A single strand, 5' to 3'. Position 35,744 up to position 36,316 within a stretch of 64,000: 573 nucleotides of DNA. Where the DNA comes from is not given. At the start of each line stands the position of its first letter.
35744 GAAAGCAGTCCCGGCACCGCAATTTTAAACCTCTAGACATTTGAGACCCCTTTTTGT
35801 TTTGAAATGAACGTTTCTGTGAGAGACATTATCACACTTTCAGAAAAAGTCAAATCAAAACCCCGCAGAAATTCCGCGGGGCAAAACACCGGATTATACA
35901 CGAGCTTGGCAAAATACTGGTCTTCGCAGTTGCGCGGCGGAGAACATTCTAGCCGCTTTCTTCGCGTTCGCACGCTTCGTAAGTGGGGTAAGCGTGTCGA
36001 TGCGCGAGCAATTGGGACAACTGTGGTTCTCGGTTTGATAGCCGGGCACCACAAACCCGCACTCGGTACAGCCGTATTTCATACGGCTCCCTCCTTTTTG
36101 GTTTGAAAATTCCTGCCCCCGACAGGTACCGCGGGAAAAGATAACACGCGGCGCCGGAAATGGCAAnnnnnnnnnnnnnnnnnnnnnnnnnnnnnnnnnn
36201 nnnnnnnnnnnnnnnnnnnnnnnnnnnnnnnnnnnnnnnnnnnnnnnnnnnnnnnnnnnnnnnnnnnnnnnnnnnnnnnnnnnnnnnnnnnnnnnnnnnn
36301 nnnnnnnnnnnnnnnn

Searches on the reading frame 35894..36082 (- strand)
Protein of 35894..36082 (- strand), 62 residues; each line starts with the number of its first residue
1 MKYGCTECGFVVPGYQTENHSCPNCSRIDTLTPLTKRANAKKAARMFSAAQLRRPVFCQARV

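Call 87: search_protein_families(library=ncbifam, proteins=[window:35894-36082:-], max_evalue=0.05)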
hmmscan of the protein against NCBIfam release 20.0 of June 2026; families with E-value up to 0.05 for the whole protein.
window:35894-36082:- (62 aa): 3 families
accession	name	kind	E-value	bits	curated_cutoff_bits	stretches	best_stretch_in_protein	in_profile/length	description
NF008757.0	PRK11788.1-5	equivalog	0.00083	18.6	363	1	2-37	353-385/388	lipopolysaccharide assembly protein LapB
NF045767.1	RuberyRbr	equivalog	0.039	14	200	1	2-27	158-182/194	rubrerythrin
NF041909.1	HVO_2753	equivalog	0.049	13.5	80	1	4-27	11-34/59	HVO_2753 family zinc finger protein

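Call 88: search_protein_families(library=phrogs, proteins=[window:35894-36082:-], max_evalue=0.05)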
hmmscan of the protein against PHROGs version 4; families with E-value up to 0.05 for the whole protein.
window:35894-36082:- (62 aa): 2 families
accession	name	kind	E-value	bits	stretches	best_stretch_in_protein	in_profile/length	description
phrog_29191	-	unknown function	0.0074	17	1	3-29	9-34/43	-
phrog_6938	-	unknown function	0.031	15.7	1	21-53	24-56/98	-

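Call 89: search_protein_families(library=padloc, proteins=[window:35894-36082:-], max_evalue=0.05)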
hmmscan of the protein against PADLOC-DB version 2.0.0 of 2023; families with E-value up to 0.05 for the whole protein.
window:35894-36082:- (62 aa): 0 families

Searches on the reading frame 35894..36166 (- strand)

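Call 17: search_protein_families(library=pfam, proteins=[window:35894-36166:-], max_evalue=0.01)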
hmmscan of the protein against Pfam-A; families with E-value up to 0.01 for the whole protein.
window:35894-36166:- (90 aa): 2 families
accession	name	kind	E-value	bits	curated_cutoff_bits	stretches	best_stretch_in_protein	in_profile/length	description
PF06093.19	Spt4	-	0.0077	16.8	25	1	33-56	4-27/77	Spt4/RpoE2 zinc finger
PF25208.1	DUF7838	-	0.0084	16.5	28.5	0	26-38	29-41/55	Domain of unknown function (DUF7838)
